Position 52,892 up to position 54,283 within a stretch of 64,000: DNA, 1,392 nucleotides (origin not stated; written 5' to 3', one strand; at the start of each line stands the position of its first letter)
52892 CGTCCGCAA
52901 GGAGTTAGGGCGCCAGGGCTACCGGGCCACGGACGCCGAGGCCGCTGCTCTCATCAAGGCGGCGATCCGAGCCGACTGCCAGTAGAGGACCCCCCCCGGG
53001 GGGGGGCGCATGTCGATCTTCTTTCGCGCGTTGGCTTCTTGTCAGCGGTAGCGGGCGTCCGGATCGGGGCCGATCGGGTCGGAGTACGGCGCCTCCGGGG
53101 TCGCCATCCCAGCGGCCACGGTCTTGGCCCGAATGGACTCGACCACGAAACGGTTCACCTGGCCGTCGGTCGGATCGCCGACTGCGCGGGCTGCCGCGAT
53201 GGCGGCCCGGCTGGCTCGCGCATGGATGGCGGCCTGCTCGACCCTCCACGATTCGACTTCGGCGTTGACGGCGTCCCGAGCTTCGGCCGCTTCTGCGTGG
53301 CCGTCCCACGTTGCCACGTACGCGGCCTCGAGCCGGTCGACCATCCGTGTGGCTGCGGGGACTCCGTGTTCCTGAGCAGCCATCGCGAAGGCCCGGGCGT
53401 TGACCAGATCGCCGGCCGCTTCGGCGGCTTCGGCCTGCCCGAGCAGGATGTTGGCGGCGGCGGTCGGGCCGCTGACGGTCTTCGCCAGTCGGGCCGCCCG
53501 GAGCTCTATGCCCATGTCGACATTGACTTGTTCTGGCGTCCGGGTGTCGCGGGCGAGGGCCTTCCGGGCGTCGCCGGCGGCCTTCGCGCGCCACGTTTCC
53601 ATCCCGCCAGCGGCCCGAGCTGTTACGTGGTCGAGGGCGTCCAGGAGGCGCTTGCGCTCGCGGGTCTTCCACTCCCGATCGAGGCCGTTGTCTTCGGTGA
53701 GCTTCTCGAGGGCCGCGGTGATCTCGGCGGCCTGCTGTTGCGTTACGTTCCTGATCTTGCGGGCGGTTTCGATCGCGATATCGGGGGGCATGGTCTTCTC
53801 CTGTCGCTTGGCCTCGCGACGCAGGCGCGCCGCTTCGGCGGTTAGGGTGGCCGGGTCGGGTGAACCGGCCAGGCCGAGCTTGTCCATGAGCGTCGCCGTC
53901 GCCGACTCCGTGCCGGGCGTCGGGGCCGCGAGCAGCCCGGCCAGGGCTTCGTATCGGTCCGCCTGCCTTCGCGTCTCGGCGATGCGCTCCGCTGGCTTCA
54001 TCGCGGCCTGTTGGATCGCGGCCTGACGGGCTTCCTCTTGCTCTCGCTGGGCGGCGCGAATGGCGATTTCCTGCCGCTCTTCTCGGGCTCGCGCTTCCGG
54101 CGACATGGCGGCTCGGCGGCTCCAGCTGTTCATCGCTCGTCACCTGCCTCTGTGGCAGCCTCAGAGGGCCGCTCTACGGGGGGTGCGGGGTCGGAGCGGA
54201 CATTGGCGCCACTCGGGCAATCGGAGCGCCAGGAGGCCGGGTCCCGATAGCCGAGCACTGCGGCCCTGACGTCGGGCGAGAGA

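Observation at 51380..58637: Small integrative element at tRNA-Gln carrying only uncharacterised cargo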

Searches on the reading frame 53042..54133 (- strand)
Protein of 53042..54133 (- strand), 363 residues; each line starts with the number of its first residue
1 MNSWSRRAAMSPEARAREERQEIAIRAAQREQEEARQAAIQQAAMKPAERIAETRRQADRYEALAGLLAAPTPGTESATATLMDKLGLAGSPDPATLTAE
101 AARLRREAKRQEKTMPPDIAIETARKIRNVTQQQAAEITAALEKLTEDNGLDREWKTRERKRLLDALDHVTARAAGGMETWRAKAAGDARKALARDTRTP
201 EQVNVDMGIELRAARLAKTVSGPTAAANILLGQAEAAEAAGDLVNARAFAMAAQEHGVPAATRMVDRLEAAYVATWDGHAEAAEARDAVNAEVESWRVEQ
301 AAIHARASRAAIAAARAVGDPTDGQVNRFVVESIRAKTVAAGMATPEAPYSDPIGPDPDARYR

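Call 5: search_protein_families(library=pfam, proteins=[window:53042-54133:-], max_evalue=0.1)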
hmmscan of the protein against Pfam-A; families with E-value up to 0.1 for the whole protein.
window:53042-54133:- (363 aa): 0 families

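Call 7: search_protein_families(library=phrogs, proteins=[window:53042-54133:-], max_evalue=0.1)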
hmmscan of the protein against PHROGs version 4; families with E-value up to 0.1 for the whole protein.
window:53042-54133:- (363 aa): 1 family
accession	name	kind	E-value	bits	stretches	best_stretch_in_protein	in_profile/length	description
phrog_15315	-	unknown function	0.049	14.6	1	48-66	36-54/83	-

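Call 8: search_protein_families(library=padloc, proteins=[window:53042-54133:-], max_evalue=0.1)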
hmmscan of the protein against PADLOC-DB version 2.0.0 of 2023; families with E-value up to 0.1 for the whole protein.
window:53042-54133:- (363 aa): 0 families

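Call 9: search_protein_families(library=ncbifam, proteins=[window:53042-54133:-], max_evalue=0.1)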
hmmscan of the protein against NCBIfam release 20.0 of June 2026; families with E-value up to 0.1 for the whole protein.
window:53042-54133:- (363 aa): 0 families

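Call 11: find_encoding_contigs(protein=window:53042-54133:-, flank=10000, max_places=8)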
Protein window:53042-54133:- (363 aa): no gene with exactly this product is on record in the collection.

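Call 22: search_protein_representatives(protein=window:53042-54133:-)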
Query: 363 residues. Proteins with E-value up to 0.001 (for the whole library): 12; up to 1e-10: 10; up to 1e-30: 5. The best 12 are listed.
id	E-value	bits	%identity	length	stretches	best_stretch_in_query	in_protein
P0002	8.5e-211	715.5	100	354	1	10-363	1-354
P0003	8.6e-63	229.3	51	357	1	91-360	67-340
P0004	4.2e-46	174.5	43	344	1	68-359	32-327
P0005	5.3e-37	144.6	46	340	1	26-353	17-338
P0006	1.8e-32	129.7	53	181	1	201-358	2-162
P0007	1.9e-28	116.5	34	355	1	27-358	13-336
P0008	2.5e-23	99.7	44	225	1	157-359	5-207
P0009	7.9e-19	84.9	47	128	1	251-359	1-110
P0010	9.8e-19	84.6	50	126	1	251-358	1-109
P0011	6.4e-18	81.9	34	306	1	111-348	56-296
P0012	3.4e-10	56.5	55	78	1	157-223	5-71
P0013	2.5e-06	43.8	40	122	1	261-360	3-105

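Call 23: find_encoding_contigs(protein=window:53042-54106:-, flank=10000, max_places=8)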
Protein window:53042-54106:- (354 aa): no gene with exactly this product is on record in the collection.

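Call 28: find_related_loci(query=A3, collection=genome_contigs, flank=10000)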
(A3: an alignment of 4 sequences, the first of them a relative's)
Query A3 (354 aa) in genome_contigs; peptide patterns used: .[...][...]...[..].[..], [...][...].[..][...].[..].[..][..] (x = any residue, [..] = any of these).
355 stretches matched a pattern, but none encodes a relative of the query by tblastn (E <= 1e-3).

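Call 29: find_related_loci(query=A3, collection=metagenome_contigs, flank=10000)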
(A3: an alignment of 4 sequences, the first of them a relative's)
Query A3 (354 aa) in metagenome_contigs; peptide patterns used: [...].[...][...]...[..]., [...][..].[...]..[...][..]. (x = any residue, [..] = any of these).
377 stretches matched a pattern; 2 encode a relative of the query (tblastn E <= 1e-3); 2 distinct loci.
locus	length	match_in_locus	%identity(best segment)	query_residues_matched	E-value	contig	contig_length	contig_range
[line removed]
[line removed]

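Call 46: search_solved_structures(query=A2, max_evalue=10)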
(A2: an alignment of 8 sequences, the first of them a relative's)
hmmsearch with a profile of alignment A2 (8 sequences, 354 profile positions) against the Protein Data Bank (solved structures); distinct sequences matched with E-value up to 10: 4.
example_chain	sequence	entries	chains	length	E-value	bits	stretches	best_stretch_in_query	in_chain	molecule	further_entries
9cuy_c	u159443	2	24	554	0.77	12.5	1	62-120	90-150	Short tail fiber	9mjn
4b3g_A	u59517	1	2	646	1.6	11.5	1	30-89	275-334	DNA-BINDING PROTEIN SMUBP-2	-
4b3f_X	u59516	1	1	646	1.6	11.4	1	30-89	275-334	DNA-BINDING PROTEIN SMUBP-2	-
5xy3_Z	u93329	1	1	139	1.7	11.3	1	47-83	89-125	Ribosomal protein L27e, putative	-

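Call 49: find_encoding_contigs(protein=P0003, flank=10000, max_places=4)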
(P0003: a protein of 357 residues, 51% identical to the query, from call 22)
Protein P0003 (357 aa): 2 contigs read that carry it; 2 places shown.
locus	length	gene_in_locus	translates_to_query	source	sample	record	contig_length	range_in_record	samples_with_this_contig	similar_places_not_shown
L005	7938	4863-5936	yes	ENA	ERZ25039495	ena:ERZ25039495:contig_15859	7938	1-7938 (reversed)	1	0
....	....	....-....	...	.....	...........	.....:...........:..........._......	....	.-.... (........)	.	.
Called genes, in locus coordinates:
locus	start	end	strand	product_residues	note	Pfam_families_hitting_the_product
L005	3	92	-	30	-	?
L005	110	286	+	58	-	-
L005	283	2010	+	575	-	PF04343:DUF488 (faint), PF00239:Resolvase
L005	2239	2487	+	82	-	PF04545:Sigma70_r4 (faint), PF13560:HTH_31, PF01381:HTH_3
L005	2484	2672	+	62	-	-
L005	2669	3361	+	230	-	-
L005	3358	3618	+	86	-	-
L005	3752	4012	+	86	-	-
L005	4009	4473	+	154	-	-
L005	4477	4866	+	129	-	-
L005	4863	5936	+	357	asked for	-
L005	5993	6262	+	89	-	-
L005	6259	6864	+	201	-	-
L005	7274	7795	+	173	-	-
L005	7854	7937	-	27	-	?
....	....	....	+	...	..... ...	-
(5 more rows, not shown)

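Call 50: find_encoding_contigs(protein=P0004, flank=10000, max_places=4)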
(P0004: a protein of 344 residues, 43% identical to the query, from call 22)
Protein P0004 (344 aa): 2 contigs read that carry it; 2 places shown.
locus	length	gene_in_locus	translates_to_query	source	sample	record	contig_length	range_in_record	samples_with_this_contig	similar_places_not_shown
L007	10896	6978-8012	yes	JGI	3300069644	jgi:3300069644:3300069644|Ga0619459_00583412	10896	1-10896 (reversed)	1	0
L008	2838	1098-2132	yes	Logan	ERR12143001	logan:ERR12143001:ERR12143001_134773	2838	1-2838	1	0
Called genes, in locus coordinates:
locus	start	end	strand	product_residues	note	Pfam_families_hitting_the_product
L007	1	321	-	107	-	?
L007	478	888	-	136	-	-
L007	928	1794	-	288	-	-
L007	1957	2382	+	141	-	PF04075:F420H2_quin_red (weak)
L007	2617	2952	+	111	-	-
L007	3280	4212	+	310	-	PF02899:Phage_int_SAM_1, PF13495:Phage_int_SAM_4, PF00589:Phage_integrase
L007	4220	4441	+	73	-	-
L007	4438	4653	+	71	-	-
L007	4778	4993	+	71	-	PF13560:HTH_31 (weak), PF01381:HTH_3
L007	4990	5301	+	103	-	-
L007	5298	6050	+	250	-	-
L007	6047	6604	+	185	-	-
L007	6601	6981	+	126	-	-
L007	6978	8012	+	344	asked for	-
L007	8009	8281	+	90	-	-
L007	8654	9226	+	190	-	-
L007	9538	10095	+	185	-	-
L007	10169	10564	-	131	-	-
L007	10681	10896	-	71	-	?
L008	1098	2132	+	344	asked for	-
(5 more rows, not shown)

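Call 54: predict_structure(alignment_id=A2)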
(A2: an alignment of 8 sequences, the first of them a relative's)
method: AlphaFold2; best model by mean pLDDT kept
length: 354 residues; sequences in the alignment: 8
mean_pLDDT: 87.2   pTM: 0.61
mean pLDDT of the five models: 87.2, 84.3, 83.3, 83.1, 83.0
residues with pLDDT >= 90: 161; 70-90: 173; 50-70: 15; < 50: 5
segments of 3 or more residues with pLDDT < 50: 350-354
pLDDT, mean of each block of 10 residues (from residue 1): 83 90 85 75 89 91 85 86 87 90 71 84 95 92 92 95 93 89 86 93 97 96 97 96 97 96 87 86 88 88 89 80 81 73 67 42
secondary structure, 60 per line:
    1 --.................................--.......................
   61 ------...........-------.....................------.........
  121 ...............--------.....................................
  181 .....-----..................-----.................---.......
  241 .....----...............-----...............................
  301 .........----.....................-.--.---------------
elements in order: H3-35 H38-60 H67-77 H85-105 H112-135 H144-185 H191-208 H214-230 H234-245 H250-264 H270-309 H314-334

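Call 68: fold_search(model_id=the predicted structure, library=viral)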
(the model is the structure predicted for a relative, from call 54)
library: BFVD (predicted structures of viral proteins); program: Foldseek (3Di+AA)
matches with E <= 10: 189; with E <= 0.001: 0
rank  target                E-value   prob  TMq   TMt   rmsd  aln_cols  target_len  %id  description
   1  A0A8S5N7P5            3.3e-01  0.41  0.19  0.13  29.5       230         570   12  Minor capsid protein [Siphoviridae sp. ctnN38]
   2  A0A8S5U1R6            3.6e-01  0.35  0.20  0.08  25.6       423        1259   11  Minor tail protein [Siphoviridae sp. ctdHi7]
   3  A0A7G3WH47            4.3e-01  0.14  0.12  0.11  47.0       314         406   15  Uncharacterized protein [Arthronema virus TR020]
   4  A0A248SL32            4.9e-01  0.09  0.12  0.11  50.9       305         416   15  Peptidase S74 domain-containing protein [Klebsiella phage SopranoGao]
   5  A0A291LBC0            5.4e-01  0.12  0.14  0.08  37.2       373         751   13  Internal virion protein [Caulobacter phage Lullwater]
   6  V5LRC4                5.9e-01  0.16  0.16  0.13  69.2       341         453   15  (no name in the UniProt tables at hand)
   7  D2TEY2                6.4e-01  0.15  0.16  0.05  32.3       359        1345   14  (no name in the UniProt tables at hand)
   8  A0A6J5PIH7            7.7e-01  0.15  0.19  0.17  47.6       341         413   13  Uncharacterized protein [uncultured Caudovirales phage]
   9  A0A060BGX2            7.7e-01  0.12  0.15  0.07  30.9       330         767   13  Putative phage protein [Podophage Lau218]
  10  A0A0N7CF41            9.2e-01  0.06  0.10  0.07  36.5       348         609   13  Tail length tape measure protein [Salmonella phage 37]
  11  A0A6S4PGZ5            1.0e+00  0.07  0.12  0.07  37.4       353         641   16  T10G3.5 [uncultured phage_MedDCM-OCT-S39-C11]
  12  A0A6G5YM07            1.1e+00  0.10  0.15  0.10  37.2       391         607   12  (no name in the UniProt tables at hand)
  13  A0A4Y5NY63            1.2e+00  0.08  0.12  0.13  46.9       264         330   14  (no name in the UniProt tables at hand)
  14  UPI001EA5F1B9         1.3e+00  0.15  0.18  0.23  30.9       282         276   12  (no name look-up for this kind of identifier)
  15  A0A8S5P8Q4            1.4e+00  0.06  0.10  0.11  26.5       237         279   13  Minor capsid component [Myoviridae sp. ctEwD1]
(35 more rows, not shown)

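Call 70: search_protein_families(library=phrogs, proteins=[L005:6259-6864:+, L002:5704-6345:+, L005:5993-6262:+, L007:8654-9226:+, L007:9538-10095:+, L005:7274-7795:+, L007:4220-4441:+, L005:3752-4012:+, L007:5298-6050:+], max_evalue=0.1)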
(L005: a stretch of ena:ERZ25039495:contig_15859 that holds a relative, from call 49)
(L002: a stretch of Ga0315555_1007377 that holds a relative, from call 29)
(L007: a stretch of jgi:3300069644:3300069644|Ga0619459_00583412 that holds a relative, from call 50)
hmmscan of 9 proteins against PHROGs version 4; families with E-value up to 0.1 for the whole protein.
L005:6259-6864:+ (201 aa): 3 families
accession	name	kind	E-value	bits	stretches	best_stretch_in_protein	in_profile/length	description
phrog_20173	-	unknown function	9.7e-07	28.5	1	149-197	193-242/598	-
phrog_37250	-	unknown function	2.5e-05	25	1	99-199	141-242/244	-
phrog_27712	-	unknown function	0.028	14.9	1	143-198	186-244/244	-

L002:5704-6345:+ (213 aa): 2 families
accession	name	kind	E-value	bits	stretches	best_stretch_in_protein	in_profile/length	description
phrog_20173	-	unknown function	0.0012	18.3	1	166-210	199-243/598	-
phrog_6977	-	tail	0.0043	17.5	1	171-212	244-283/284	minor tail protein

L005:5993-6262:+ (89 aa): 0 families

L007:8654-9226:+ (190 aa): 0 families

L007:9538-10095:+ (185 aa): 0 families

L005:7274-7795:+ (173 aa): 1 family
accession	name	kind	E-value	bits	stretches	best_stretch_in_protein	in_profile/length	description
phrog_1103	-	unknown function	0.0082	17.2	1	10-32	54-76/80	-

L007:4220-4441:+ (73 aa): 0 families

L005:3752-4012:+ (86 aa): 1 family
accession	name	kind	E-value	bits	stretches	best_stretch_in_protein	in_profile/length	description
phrog_2864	-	unknown function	6.3e-06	26.8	1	2-29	9-36/66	-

L007:5298-6050:+ (250 aa): 0 families

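Call 71: search_protein_families(library=pfam, proteins=[L005:6259-6864:+, L002:5704-6345:+, L005:5993-6262:+, L007:8654-9226:+, L007:9538-10095:+, L005:7274-7795:+, L007:4220-4441:+, L005:3752-4012:+, L007:5298-6050:+], max_evalue=0.1)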
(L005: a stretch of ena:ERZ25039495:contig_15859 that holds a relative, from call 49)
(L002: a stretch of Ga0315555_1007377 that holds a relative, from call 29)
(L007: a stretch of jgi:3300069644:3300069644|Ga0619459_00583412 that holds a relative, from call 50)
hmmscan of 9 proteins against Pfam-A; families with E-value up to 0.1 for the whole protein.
L005:6259-6864:+ (201 aa): 0 families

L002:5704-6345:+ (213 aa): 0 families

L005:5993-6262:+ (89 aa): 1 family
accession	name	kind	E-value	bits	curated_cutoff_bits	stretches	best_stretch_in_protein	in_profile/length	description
PF07931.18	CPT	-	0.005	17.1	22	1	26-74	55-100/172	Chloramphenicol phosphotransferase-like protein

L007:8654-9226:+ (190 aa): 1 family
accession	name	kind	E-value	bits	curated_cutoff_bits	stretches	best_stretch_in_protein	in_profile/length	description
PF25221.1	5TMH_Lnb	-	0.036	14.6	25.2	1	13-74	23-84/144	Lnb transmembrane domain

L007:9538-10095:+ (185 aa): 1 family
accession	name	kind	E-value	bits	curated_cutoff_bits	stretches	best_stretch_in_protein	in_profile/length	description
PF12670.12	DUF3792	-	0.042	14.4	31.3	1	12-45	40-73/115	Protein of unknown function (DUF3792)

L005:7274-7795:+ (173 aa): 2 families
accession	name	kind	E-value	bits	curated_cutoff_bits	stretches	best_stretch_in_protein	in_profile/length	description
PF19998.4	fvmX1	-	0.0024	17.5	27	1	68-129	64-127/269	FtsH ternary system domain X1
PF24202.1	DUF7427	-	0.089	13.4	27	0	69-96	49-76/79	Family of unknown function (DUF7427)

L007:4220-4441:+ (73 aa): 1 family
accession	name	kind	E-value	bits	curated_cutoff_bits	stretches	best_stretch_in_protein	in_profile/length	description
PF11932.13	DUF3450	-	0.061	13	32.6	1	13-51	185-221/241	Protein of unknown function (DUF3450)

L005:3752-4012:+ (86 aa): 0 families

L007:5298-6050:+ (250 aa): 0 families

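Call 74: search_dna_similar(query=L007:4990-5301:+, collection=plasmids, mode=protein, max_evalue=0.1, max_rows=15)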
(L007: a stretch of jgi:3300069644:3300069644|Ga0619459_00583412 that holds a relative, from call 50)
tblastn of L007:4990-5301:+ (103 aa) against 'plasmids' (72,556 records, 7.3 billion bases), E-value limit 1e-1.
No match.

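Call 90: find_encoding_contigs(protein=P0007, flank=10000, max_places=4)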
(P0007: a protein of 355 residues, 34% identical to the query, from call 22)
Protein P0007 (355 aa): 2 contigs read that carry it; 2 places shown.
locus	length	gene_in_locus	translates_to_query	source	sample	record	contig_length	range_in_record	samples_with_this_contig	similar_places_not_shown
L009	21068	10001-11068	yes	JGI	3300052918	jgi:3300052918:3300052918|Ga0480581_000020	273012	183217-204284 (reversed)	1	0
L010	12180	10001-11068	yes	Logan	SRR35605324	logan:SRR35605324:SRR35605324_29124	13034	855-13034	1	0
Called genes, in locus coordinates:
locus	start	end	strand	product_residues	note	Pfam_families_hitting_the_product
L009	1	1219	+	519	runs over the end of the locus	PF05977:MFS_3, PF07690:MFS_1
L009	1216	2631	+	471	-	PF13641:Glyco_tranf_2_3, PF00535:Glycos_transf_2, PF13506:Glyco_transf_21 (weak), PF13632:Glyco_trans_2_3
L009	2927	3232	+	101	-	-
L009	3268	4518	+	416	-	PF00239:Resolvase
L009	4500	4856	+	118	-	-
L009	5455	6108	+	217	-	-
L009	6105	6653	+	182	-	-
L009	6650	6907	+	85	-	-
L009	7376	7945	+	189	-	-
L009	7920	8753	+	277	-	PF03237:Terminase_6N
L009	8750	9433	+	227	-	-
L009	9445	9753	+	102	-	-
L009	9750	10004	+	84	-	-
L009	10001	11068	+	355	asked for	-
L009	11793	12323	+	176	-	-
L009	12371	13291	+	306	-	-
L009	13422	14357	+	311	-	-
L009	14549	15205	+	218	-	-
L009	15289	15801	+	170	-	-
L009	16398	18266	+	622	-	PF07973:tRNA_SAD, PF00587:tRNA-synt_2b, PF03129:HGTP_anticodon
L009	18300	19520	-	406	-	PF07690:MFS_1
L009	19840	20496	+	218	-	PF05198:IF3_N, PF00707:IF3_C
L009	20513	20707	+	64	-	PF01632:Ribosomal_L35p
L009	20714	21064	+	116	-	PF00453:Ribosomal_L20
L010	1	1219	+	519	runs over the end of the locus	PF05977:MFS_3, PF07690:MFS_1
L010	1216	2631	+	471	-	PF13641:Glyco_tranf_2_3, PF00535:Glycos_transf_2, PF13506:Glyco_transf_21 (weak), PF13632:Glyco_trans_2_3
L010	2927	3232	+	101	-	-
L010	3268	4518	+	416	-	PF00239:Resolvase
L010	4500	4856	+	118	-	-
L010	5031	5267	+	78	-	PF13560:HTH_31, PF01381:HTH_3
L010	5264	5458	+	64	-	-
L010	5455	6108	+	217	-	-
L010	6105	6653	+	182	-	-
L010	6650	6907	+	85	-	-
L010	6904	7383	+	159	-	-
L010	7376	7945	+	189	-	-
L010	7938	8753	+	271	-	PF03237:Terminase_6N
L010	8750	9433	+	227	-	-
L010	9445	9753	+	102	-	-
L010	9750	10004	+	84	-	-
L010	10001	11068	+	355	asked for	-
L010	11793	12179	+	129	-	?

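Call 91: find_encoding_contigs(protein=P0011, flank=10000, max_places=4)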
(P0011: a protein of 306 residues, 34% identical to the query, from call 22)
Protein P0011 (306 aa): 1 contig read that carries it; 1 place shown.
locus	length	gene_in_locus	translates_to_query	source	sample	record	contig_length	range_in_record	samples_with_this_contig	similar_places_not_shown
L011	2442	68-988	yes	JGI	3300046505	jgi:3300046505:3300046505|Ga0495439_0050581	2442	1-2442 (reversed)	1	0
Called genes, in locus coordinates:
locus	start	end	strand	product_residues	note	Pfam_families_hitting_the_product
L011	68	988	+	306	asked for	-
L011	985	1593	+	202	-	-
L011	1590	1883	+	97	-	-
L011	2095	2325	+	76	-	-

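Call 92: search_protein_families(library=phrogs, proteins=[L010:6904-7383:+, L009:7376-7945:+, L009:7920-8753:+, L009:8750-9433:+, L009:9445-9753:+, L009:11793-12323:+, L009:12371-13291:+, L009:13422-14357:+, L009:14549-15205:+, L009:15289-15801:+], max_evalue=0.1)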
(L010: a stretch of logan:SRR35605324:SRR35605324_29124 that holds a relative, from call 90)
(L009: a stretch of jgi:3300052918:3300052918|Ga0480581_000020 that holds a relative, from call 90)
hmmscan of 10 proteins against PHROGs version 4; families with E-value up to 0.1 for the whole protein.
L010:6904-7383:+ (159 aa): 0 families

L009:7376-7945:+ (189 aa): 0 families

L009:7920-8753:+ (277 aa): 8 families
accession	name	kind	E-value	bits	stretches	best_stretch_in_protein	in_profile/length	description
phrog_7579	-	head and packaging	1.2e-42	146.8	1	40-243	2-214/239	terminase large subunit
phrog_2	-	head and packaging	3.6e-22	79.9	1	42-243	265-455/807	terminase large subunit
phrog_9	-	head and packaging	2.5e-09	37.5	1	41-262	200-473/812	terminase large subunit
phrog_5989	-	head and packaging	8.5e-06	26.1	1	59-165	160-265/347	terminase large subunit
phrog_38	-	head and packaging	0.00097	18.9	1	54-252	304-530/760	terminase large subunit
phrog_1488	-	unknown function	0.0045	17.9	1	63-130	49-111/177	unknown function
phrog_5902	-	unknown function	0.018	15.3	0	153-196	157-200/359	-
phrog_36964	-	head and packaging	0.035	13.1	1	120-196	487-565/890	terminase large subunit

L009:8750-9433:+ (227 aa): 3 families
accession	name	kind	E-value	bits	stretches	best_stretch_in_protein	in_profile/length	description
phrog_27743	-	unknown function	1.5e-17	65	1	9-195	10-211/233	-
phrog_2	-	head and packaging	7.2e-07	29.3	1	8-202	480-600/807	terminase large subunit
phrog_38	-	head and packaging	0.0021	17.8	1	46-203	580-711/760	terminase large subunit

L009:9445-9753:+ (102 aa): 0 families

L009:11793-12323:+ (176 aa): 0 families

L009:12371-13291:+ (306 aa): 0 families

L009:13422-14357:+ (311 aa): 0 families

L009:14549-15205:+ (218 aa): 1 family
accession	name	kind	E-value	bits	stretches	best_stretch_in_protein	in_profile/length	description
phrog_10233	-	unknown function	0.028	15.8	1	18-59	23-62/64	-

L009:15289-15801:+ (170 aa): 0 families
